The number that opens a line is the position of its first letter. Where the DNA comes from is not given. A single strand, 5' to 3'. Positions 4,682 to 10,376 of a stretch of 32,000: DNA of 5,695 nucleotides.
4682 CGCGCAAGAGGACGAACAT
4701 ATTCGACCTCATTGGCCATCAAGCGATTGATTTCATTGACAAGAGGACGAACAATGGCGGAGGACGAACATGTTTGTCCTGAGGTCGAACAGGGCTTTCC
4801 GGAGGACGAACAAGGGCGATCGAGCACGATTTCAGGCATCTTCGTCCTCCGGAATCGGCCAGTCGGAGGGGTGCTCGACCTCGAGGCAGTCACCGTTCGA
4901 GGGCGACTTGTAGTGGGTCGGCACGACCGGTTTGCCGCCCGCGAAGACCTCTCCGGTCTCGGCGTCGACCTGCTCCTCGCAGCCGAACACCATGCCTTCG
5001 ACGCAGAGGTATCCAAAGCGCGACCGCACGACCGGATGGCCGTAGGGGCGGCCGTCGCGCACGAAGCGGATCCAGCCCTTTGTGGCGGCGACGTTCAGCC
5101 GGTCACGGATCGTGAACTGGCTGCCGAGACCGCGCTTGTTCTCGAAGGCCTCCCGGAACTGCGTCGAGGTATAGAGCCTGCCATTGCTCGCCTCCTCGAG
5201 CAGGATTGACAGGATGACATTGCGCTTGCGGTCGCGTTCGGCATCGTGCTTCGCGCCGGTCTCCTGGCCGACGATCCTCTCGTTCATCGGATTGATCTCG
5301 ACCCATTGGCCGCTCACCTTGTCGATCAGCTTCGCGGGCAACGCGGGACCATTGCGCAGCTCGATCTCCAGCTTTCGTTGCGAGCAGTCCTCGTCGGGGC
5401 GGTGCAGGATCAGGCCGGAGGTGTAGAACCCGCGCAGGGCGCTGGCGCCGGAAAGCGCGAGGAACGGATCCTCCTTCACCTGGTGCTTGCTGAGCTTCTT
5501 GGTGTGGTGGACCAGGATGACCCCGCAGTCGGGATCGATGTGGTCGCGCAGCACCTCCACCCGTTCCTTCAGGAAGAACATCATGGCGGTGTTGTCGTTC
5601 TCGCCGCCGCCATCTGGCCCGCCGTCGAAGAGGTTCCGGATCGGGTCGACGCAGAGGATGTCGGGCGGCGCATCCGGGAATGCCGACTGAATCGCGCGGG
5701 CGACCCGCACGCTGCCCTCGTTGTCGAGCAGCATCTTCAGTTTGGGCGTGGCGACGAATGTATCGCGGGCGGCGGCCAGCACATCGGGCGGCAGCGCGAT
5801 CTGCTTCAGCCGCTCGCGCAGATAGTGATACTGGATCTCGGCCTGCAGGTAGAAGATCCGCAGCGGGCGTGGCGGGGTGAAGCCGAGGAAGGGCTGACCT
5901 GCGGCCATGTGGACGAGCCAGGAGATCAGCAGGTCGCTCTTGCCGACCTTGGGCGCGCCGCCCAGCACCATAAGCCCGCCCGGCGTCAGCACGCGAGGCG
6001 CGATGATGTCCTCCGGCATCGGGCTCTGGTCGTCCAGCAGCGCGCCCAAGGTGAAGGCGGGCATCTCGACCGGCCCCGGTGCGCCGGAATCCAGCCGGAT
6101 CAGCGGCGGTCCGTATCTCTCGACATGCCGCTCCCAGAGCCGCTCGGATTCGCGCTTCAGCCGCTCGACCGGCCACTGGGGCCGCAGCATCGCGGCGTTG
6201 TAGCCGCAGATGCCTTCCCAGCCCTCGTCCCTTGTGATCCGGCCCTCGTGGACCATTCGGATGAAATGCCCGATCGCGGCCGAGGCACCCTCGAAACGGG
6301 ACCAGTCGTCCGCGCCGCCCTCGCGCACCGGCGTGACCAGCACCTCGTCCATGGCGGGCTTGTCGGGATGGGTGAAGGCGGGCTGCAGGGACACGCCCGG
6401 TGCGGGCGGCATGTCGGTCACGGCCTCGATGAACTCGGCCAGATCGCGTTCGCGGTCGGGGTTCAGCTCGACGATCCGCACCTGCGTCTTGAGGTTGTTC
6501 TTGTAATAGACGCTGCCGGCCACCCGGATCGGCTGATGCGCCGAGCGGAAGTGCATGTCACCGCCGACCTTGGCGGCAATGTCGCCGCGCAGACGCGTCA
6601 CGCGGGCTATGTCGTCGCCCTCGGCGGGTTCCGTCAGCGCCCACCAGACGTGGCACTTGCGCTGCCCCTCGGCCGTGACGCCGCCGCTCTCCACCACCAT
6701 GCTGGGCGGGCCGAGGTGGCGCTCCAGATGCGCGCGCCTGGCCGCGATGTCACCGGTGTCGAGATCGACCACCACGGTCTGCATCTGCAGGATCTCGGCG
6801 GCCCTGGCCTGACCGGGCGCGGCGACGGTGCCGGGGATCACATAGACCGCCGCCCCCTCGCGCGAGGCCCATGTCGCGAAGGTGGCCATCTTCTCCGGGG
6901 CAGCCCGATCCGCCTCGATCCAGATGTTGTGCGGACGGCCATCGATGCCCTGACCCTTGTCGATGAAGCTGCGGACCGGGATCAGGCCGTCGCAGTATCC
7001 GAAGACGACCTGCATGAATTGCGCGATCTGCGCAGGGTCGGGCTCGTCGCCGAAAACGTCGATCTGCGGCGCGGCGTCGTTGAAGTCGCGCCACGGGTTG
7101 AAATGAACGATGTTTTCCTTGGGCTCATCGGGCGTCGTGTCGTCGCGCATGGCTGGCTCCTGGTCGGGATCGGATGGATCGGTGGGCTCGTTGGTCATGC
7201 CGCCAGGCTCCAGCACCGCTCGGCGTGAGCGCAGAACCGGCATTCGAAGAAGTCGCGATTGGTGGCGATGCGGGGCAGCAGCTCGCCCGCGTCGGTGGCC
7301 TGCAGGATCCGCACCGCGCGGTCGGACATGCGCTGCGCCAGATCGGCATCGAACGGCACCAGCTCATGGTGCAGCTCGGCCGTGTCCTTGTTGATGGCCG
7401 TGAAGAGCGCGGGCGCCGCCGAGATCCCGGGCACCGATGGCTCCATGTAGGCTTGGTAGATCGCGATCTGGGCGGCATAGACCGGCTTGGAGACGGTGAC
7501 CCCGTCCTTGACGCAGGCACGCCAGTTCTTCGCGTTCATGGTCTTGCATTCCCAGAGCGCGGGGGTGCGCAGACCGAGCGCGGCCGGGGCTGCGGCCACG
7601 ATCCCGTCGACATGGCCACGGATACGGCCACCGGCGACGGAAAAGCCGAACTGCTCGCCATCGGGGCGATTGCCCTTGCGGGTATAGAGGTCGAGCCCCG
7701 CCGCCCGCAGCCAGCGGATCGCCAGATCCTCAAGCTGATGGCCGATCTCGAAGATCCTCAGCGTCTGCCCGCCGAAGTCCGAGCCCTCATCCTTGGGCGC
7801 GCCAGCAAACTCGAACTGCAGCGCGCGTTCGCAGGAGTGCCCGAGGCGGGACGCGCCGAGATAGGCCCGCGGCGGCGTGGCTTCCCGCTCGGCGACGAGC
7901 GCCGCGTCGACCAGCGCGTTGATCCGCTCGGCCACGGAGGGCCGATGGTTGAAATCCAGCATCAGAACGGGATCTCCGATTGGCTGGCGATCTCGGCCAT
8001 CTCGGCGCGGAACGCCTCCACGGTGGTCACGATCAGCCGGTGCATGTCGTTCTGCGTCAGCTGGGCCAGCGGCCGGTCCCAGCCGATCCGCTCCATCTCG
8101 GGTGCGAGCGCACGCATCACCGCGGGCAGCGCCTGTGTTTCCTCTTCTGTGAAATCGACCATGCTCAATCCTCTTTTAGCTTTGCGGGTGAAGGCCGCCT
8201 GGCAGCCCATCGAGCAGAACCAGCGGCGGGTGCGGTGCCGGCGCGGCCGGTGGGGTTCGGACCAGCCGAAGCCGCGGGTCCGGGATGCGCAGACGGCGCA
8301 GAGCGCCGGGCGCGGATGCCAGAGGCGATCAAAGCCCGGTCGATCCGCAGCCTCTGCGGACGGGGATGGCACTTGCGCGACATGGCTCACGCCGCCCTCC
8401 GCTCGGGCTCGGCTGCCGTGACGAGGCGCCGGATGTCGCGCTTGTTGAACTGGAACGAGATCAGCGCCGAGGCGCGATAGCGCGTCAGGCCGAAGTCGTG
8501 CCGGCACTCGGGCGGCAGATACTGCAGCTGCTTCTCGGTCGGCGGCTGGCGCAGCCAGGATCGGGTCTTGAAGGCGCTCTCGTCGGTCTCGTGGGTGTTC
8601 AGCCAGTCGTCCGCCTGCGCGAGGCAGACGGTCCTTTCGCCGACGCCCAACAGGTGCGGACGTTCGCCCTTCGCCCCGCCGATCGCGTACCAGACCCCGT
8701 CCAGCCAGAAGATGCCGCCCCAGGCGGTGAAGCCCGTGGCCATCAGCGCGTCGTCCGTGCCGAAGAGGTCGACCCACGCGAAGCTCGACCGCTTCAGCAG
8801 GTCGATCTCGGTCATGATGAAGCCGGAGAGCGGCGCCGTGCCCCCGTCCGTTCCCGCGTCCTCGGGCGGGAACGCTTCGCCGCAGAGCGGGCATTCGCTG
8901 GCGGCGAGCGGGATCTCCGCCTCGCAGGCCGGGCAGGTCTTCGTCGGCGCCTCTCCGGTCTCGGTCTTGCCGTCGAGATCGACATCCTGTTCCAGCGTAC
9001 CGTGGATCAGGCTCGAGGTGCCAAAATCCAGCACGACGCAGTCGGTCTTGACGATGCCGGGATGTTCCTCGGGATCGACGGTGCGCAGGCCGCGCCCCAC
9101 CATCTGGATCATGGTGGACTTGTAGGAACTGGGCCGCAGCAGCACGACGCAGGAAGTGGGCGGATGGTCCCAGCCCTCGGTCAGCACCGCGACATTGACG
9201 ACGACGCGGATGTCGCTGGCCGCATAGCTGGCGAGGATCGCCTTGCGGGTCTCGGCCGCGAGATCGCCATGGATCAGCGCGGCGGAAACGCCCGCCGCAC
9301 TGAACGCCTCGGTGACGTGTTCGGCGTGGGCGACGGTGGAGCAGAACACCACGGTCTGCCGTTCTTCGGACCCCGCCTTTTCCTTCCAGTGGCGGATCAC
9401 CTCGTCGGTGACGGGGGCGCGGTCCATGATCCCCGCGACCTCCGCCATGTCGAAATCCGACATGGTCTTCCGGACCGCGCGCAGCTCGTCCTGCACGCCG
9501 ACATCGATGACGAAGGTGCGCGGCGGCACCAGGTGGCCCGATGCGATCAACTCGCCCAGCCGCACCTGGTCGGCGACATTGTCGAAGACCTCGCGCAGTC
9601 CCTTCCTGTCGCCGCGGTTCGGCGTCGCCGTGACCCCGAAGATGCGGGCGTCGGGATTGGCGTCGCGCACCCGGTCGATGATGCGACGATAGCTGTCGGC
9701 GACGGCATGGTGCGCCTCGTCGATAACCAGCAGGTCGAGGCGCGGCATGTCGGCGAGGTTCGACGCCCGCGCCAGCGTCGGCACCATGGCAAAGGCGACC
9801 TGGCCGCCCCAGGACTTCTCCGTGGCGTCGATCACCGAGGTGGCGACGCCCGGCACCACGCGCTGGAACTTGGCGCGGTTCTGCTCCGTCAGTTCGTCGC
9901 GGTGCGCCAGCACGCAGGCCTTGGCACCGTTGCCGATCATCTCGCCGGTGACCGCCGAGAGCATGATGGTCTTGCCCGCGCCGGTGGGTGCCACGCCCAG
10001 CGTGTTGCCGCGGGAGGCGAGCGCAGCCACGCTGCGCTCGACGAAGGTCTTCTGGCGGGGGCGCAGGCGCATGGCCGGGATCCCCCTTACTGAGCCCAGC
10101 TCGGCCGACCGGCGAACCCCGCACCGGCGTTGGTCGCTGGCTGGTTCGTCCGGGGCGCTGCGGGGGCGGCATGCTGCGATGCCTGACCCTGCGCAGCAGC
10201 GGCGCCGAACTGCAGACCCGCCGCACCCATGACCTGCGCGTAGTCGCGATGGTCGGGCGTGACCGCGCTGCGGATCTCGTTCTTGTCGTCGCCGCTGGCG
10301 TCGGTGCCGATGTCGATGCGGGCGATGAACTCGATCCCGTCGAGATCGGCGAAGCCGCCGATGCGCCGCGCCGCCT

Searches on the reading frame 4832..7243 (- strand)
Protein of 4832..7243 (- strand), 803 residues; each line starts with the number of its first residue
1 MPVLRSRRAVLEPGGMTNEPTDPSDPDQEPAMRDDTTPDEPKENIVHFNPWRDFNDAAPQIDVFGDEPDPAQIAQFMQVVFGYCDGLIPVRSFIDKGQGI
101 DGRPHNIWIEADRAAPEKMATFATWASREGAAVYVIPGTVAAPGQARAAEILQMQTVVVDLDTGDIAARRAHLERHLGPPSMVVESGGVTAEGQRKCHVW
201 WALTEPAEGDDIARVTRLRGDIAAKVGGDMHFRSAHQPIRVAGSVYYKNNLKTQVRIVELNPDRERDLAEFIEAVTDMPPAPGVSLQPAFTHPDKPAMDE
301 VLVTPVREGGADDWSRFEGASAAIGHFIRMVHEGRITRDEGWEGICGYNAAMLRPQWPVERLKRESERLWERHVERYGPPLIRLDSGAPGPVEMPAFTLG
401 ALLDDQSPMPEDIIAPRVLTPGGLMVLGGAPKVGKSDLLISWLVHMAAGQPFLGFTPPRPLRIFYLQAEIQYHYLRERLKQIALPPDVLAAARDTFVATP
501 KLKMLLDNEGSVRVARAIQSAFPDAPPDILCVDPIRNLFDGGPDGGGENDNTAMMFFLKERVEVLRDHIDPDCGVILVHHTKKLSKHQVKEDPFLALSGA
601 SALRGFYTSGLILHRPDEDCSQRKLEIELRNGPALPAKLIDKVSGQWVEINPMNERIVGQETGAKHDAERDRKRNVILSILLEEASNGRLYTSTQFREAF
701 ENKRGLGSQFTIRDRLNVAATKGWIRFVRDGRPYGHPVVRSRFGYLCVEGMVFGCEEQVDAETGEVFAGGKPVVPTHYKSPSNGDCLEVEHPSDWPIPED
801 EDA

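Call 15: search_protein_families(library=pfam, proteins=[window:4832-7243:-], max_evalue=0.01)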
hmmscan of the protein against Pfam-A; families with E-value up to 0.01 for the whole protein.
window:4832-7243:- (803 aa): 1 family
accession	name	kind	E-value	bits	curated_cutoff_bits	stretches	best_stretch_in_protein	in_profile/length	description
PF13481.12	AAA_25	-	7e-21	75.2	27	1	403-584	15-193/195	AAA domain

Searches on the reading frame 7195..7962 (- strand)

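Call 15: search_protein_families(library=pfam, proteins=[window:7195-7962:-], max_evalue=0.01)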
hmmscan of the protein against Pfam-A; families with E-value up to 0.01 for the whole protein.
window:7195-7962:- (255 aa): 1 family
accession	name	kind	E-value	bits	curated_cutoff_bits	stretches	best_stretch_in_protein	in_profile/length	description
PF12705.13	PDDEXK_1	-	0.00066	20.1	22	1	78-250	87-246/247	PD-(D/E)XK nuclease superfamily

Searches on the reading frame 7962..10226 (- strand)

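Call 15: search_protein_families(library=pfam, proteins=[window:7962-10226:-], max_evalue=0.01)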
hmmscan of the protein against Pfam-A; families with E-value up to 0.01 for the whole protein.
window:7962-10226:- (754 aa): 1 family
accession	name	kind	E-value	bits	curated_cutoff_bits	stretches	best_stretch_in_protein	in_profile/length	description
PF20121.4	DUF6511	-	2e-19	70.2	28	1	689-754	1-69/69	Family of unknown function (DUF6511)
